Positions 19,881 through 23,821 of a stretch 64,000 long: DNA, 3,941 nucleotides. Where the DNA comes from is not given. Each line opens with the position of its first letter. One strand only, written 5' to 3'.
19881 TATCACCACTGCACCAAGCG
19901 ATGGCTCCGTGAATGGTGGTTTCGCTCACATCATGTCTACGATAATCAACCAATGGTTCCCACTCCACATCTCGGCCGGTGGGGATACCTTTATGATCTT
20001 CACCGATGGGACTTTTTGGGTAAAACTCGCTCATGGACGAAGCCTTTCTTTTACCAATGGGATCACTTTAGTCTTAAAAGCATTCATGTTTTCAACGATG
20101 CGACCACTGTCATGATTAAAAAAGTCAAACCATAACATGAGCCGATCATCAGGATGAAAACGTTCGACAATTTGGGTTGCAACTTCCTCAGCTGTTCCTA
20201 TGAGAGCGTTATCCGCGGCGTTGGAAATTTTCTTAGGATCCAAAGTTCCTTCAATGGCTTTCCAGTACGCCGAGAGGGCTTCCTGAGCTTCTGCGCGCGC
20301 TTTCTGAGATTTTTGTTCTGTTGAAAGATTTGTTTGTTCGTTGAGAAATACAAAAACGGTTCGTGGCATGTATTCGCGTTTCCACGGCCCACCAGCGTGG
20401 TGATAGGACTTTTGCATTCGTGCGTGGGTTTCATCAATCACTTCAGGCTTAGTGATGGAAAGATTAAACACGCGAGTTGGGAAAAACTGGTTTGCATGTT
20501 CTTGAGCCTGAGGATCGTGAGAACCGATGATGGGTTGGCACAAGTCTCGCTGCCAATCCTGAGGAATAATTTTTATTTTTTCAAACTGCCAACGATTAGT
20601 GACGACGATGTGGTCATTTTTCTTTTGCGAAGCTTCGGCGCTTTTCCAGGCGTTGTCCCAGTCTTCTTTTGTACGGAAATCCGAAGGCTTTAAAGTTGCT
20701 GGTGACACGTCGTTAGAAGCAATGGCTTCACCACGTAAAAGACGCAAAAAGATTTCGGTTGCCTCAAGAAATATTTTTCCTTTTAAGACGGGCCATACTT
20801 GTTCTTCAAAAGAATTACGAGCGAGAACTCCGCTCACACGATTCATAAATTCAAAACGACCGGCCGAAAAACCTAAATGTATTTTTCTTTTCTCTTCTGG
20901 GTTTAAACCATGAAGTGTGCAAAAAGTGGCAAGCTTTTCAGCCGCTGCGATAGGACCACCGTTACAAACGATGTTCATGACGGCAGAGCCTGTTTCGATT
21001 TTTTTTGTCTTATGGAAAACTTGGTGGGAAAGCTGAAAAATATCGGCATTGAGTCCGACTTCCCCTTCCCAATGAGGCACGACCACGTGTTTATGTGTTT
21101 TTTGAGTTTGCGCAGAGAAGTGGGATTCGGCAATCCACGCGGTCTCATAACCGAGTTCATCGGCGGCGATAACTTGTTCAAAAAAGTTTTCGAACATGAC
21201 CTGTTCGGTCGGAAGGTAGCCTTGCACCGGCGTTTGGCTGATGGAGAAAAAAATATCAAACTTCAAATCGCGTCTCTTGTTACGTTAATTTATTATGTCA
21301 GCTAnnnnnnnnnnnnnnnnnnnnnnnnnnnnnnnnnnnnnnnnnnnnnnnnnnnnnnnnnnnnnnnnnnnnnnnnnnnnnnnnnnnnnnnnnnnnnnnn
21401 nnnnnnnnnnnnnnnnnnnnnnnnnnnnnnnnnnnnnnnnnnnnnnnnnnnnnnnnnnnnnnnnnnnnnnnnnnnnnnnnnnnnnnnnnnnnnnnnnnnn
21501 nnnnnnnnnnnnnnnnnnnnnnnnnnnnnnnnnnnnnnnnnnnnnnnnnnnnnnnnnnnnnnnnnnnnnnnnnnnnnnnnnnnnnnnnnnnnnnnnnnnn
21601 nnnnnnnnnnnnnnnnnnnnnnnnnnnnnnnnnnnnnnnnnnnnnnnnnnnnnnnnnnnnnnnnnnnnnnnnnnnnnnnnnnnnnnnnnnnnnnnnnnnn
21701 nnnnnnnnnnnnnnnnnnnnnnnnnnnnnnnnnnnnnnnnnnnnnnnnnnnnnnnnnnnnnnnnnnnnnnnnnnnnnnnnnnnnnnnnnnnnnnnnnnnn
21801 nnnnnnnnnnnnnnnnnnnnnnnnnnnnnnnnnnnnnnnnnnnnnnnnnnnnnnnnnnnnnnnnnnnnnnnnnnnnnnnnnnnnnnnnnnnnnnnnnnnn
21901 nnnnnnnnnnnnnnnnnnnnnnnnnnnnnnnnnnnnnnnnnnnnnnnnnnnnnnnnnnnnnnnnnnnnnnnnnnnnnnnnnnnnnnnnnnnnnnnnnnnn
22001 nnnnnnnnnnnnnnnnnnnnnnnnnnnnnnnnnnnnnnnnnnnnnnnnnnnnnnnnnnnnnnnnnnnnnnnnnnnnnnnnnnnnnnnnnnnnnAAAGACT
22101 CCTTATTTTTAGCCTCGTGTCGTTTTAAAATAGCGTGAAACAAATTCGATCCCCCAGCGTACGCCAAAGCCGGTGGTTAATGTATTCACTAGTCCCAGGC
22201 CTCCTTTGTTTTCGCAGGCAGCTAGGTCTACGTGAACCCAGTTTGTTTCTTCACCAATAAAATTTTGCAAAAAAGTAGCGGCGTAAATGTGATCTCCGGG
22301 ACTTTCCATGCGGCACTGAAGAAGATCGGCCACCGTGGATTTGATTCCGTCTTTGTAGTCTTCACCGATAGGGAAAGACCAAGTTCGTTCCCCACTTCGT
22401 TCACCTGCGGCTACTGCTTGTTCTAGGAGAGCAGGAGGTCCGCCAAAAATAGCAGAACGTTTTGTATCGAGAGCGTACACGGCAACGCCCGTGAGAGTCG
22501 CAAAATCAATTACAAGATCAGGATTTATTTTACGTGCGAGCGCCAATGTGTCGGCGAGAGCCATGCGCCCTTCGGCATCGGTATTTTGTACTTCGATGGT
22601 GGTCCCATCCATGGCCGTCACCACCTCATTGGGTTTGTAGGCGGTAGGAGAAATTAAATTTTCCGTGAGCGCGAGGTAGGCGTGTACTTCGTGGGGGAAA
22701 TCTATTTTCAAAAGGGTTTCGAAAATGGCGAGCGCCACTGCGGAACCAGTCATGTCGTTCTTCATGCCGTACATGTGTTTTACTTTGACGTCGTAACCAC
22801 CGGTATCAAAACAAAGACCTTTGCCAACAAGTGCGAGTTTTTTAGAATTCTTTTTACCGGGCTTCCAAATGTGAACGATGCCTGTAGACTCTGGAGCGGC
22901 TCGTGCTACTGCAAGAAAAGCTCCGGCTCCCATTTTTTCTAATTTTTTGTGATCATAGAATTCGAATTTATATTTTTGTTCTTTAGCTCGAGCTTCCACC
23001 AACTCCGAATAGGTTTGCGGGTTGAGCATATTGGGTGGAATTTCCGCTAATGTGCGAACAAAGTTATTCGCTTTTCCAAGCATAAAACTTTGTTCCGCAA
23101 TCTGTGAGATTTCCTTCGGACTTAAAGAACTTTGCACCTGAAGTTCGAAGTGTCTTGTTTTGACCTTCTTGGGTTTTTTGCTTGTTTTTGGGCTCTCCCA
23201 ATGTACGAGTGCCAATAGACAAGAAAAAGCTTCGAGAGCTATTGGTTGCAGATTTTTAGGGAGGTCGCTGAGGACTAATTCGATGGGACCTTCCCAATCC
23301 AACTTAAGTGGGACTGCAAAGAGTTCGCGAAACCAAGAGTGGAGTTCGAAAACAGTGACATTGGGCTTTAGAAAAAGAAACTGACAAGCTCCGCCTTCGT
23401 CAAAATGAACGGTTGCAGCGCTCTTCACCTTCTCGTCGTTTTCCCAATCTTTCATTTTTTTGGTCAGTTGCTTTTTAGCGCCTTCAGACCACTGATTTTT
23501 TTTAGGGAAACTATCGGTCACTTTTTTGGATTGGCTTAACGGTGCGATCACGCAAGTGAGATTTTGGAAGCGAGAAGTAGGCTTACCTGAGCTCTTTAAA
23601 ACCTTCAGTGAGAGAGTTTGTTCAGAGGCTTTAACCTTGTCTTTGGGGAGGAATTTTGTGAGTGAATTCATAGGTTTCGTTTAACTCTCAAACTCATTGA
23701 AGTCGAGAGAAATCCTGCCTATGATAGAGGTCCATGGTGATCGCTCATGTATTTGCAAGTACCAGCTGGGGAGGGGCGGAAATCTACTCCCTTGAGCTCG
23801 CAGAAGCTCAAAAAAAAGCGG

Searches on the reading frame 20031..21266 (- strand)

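Call 21: search_protein_families(library=pfam, proteins=[window:20031-21266:-], max_evalue=0.0001)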
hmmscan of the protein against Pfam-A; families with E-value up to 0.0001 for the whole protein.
window:20031-21266:- (411 aa): 1 family
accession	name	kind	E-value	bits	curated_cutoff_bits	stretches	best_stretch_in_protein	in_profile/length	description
PF00296.26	Bac_luciferase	-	5.6e-11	42.8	27.9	1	9-116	6-93/314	Luciferase-like monooxygenase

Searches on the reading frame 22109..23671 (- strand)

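Call 21: search_protein_families(library=pfam, proteins=[window:22109-23671:-], max_evalue=0.0001)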
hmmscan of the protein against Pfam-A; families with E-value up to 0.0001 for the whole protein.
window:22109-23671:- (520 aa): 1 family
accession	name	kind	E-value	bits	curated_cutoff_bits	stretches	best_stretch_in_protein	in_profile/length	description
PF00883.26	Peptidase_M17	-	1e-93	314.5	25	1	203-505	1-307/310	Cytosol aminopeptidase family, catalytic domain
